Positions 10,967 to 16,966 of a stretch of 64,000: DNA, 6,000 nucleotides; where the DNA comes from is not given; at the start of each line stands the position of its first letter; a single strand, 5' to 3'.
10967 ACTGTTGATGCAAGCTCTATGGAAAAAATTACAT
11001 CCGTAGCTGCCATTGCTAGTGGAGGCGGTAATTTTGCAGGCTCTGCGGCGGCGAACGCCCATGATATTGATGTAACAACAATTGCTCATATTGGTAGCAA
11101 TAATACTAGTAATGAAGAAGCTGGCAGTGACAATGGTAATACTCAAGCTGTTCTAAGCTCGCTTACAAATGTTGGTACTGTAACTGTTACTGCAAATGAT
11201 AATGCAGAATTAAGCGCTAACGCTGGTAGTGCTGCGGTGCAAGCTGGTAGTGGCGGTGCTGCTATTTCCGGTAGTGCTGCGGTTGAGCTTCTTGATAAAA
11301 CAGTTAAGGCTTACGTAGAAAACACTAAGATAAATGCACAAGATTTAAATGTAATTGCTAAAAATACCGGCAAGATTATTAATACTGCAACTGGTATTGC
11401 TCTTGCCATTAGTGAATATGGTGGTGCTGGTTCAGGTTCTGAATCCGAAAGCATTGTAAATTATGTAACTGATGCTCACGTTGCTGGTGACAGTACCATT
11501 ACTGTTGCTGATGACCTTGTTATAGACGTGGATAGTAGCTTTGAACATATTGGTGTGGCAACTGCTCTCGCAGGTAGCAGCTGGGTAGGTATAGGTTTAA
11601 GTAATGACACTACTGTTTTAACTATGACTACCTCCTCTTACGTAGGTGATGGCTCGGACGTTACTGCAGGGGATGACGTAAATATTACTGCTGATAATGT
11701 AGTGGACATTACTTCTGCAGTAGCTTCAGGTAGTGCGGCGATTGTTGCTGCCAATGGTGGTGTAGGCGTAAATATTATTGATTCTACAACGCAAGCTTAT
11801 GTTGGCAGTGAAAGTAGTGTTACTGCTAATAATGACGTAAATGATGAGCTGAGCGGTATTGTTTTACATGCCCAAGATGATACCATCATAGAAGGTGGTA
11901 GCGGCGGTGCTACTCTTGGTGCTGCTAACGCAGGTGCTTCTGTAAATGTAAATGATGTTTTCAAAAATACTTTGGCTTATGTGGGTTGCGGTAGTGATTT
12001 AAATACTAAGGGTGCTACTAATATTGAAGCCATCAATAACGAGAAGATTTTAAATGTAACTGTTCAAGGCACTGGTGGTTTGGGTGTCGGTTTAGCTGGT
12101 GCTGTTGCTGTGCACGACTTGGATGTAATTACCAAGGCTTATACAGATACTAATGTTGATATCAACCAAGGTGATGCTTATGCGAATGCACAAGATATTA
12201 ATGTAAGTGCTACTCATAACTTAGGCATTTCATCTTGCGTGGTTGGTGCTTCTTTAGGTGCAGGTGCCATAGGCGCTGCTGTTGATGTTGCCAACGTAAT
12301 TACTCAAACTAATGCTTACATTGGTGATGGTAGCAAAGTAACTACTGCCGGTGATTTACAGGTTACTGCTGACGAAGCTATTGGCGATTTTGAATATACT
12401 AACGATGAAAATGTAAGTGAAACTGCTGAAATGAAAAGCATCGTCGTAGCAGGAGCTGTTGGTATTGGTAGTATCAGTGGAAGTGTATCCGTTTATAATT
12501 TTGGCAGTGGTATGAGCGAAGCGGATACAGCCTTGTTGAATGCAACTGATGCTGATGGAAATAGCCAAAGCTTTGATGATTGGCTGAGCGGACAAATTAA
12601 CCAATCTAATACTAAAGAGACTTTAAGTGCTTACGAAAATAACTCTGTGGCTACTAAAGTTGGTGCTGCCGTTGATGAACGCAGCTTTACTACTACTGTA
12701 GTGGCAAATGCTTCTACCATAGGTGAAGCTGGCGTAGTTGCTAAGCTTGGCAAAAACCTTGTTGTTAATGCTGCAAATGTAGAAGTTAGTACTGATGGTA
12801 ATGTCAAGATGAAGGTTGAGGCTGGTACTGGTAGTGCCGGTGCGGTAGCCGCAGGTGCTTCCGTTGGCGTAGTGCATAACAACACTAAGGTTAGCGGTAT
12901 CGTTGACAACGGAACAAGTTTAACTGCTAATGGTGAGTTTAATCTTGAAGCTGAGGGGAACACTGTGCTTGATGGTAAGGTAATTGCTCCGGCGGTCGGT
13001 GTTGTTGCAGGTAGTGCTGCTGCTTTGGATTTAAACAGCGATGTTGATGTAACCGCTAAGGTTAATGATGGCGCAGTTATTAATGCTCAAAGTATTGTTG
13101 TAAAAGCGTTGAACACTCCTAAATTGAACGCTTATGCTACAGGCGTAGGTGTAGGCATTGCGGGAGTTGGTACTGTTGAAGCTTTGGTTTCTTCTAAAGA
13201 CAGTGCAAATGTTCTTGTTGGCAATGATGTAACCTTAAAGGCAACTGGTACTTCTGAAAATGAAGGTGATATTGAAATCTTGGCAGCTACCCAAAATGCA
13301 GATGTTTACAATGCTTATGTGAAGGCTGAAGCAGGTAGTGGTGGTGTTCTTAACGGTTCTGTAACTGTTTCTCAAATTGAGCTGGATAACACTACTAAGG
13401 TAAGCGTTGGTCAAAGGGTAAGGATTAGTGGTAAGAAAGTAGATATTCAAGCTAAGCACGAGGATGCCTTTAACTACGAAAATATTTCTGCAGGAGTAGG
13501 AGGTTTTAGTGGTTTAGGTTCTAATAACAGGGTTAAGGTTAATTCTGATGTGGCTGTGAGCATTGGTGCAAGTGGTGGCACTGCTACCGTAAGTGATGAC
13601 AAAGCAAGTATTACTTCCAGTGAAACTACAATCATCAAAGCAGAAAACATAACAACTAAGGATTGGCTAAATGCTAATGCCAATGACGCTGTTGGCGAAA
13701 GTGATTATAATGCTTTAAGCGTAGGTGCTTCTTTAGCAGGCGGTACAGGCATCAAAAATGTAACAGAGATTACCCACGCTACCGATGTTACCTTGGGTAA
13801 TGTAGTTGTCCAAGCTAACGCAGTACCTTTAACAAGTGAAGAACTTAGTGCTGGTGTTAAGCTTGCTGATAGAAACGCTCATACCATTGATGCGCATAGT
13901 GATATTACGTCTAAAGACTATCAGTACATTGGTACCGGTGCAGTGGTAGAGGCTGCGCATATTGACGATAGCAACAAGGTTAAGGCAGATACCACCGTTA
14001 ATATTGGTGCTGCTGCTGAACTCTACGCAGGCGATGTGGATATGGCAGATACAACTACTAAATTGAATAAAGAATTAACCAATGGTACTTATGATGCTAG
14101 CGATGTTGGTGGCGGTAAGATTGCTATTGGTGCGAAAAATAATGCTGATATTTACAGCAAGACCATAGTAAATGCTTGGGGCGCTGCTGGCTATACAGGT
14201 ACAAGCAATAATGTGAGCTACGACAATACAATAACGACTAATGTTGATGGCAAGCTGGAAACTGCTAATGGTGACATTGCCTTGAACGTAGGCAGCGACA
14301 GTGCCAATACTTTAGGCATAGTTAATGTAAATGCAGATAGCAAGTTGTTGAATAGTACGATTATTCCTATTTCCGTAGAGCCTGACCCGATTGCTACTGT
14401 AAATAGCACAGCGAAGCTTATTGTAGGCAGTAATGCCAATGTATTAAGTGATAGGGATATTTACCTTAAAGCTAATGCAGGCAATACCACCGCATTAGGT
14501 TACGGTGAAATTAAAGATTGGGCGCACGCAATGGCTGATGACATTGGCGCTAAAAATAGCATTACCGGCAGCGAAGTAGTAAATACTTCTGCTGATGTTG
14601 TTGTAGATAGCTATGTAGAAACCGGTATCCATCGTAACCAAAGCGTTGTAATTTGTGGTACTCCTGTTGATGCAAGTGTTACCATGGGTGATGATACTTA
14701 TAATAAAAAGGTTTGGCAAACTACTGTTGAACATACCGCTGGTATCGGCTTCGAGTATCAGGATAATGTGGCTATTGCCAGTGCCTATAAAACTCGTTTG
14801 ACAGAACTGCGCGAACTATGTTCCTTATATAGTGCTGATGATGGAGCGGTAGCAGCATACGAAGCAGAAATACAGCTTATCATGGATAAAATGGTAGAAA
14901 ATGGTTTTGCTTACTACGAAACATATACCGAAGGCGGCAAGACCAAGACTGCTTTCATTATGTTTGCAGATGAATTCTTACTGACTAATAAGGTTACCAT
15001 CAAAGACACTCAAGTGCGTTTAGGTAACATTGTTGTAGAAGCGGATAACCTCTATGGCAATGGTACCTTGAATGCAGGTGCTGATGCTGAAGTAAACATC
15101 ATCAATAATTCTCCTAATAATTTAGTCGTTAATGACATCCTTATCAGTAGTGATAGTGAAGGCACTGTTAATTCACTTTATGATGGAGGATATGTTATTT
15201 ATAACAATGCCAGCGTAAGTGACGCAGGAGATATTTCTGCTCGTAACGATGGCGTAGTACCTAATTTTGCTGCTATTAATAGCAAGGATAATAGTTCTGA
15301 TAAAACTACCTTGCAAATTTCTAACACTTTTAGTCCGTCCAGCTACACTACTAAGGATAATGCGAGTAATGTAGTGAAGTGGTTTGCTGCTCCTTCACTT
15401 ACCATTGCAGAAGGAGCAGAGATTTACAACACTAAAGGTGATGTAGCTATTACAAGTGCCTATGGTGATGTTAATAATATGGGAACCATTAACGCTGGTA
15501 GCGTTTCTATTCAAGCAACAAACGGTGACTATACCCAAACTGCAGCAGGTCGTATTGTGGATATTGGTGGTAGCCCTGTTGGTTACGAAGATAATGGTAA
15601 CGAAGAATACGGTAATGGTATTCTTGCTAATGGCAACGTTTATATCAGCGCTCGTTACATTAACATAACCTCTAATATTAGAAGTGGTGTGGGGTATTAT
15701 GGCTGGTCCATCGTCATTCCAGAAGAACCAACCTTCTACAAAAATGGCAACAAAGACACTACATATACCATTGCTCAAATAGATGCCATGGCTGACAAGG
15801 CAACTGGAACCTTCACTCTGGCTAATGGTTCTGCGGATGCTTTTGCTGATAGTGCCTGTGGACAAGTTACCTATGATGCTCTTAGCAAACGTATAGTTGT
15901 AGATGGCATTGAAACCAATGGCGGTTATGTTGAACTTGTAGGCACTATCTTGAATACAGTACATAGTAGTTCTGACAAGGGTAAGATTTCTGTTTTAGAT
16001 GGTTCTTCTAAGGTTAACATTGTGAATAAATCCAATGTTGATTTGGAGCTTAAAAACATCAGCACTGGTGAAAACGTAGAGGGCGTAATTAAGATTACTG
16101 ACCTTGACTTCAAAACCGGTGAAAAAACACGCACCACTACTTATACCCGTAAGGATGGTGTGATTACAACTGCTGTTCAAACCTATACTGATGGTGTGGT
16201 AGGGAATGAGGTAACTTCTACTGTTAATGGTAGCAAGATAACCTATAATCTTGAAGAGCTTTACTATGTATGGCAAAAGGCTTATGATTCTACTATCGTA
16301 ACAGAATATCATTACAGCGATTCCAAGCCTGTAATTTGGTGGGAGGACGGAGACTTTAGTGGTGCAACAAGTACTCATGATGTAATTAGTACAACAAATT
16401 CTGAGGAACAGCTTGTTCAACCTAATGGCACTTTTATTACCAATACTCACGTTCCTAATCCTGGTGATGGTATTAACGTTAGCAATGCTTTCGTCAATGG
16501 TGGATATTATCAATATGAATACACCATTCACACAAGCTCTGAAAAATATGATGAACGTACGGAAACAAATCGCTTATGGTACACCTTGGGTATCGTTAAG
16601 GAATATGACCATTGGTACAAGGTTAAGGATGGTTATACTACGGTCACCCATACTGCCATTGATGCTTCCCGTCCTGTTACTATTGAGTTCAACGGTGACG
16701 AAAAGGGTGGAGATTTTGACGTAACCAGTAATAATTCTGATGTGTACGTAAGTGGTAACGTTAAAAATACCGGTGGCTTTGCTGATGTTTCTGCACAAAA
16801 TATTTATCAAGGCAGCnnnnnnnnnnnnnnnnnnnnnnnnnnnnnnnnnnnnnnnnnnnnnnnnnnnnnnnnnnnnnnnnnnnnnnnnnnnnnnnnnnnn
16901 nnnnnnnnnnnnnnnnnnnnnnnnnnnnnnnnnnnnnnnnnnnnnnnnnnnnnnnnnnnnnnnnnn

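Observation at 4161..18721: Self-contained type Vb (two-partner secretion) island with a 4,217-aa exoprotein inside a housekeeping backbone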

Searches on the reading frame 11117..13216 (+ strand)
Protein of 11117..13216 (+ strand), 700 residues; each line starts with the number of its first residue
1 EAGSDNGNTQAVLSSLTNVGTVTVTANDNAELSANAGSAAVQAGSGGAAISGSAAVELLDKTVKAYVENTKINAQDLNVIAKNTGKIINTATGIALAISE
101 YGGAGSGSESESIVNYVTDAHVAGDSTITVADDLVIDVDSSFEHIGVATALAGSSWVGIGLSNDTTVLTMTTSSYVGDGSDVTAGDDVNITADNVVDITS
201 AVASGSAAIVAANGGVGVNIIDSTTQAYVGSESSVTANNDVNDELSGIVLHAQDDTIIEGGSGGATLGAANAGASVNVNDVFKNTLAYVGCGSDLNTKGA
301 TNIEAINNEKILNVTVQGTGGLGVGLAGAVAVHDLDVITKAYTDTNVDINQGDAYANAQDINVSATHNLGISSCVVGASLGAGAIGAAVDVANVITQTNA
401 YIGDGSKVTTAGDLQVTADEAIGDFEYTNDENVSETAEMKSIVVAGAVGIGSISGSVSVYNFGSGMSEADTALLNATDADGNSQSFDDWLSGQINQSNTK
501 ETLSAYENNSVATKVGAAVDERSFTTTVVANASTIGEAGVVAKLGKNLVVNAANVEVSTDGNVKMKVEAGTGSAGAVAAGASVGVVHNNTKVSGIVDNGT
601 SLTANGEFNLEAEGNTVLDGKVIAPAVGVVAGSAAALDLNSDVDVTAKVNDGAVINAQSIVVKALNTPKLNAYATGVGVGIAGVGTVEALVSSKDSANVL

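Call 7: search_protein_families(library=pfam, proteins=[window:11117-13216:+], max_evalue=10)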
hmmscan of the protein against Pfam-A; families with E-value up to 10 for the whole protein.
window:11117-13216:+ (700 aa): 1 family
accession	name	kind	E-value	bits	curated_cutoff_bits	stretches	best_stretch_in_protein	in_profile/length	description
PF02749.22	QRPTase_N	-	0.0091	16.6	27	1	614-663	10-59/82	Quinolinate phosphoribosyl transferase, N-terminal domain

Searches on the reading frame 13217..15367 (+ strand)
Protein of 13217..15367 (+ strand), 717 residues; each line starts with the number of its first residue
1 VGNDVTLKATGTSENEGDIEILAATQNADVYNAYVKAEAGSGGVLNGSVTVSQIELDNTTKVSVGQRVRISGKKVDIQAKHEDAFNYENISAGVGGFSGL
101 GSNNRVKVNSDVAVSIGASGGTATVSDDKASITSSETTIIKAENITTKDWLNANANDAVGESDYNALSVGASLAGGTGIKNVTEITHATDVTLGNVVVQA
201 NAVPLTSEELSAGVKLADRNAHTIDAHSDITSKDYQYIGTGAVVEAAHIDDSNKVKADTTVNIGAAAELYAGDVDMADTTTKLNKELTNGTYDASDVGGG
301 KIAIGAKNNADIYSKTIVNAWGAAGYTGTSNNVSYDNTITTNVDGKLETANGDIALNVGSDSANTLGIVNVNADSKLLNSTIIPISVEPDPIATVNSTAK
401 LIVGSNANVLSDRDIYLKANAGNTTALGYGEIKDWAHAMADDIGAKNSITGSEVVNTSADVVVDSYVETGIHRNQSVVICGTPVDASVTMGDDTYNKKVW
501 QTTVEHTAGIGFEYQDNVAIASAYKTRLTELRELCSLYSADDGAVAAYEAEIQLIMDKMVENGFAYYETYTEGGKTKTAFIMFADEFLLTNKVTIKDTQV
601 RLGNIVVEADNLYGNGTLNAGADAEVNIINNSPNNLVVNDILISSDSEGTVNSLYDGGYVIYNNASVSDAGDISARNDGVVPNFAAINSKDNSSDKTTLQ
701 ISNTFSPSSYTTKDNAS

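Call 7: search_protein_families(library=pfam, proteins=[window:13217-15016:+], max_evalue=10)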
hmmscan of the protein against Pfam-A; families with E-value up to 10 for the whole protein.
window:13217-15016:+ (600 aa): 0 families

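Call 88: search_solved_structures(query=window:13217-15367:+, max_evalue=1)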
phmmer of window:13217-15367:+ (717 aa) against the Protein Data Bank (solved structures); distinct sequences matched with E-value up to 1: 3.
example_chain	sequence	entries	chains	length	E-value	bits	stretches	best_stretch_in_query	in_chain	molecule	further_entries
3gec_A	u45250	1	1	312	0.54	12.1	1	472-545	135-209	Period circadian protein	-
3rty_A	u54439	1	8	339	0.66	11.8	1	472-545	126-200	Period circadian protein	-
1wa9_A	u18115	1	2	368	0.74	11.7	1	472-545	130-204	PERIOD CIRCADIAN PROTEIN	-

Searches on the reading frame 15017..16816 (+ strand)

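Call 7: search_protein_families(library=pfam, proteins=[window:15017-16816:+], max_evalue=10)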
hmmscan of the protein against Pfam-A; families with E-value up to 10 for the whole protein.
window:15017-16816:+ (600 aa): 1 family
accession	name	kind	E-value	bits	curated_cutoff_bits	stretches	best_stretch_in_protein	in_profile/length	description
PF10923.14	BrxC_BrxD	-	0.0034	16.8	22.2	1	213-312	224-329/414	BREX system ATP-binding protein BrxC/D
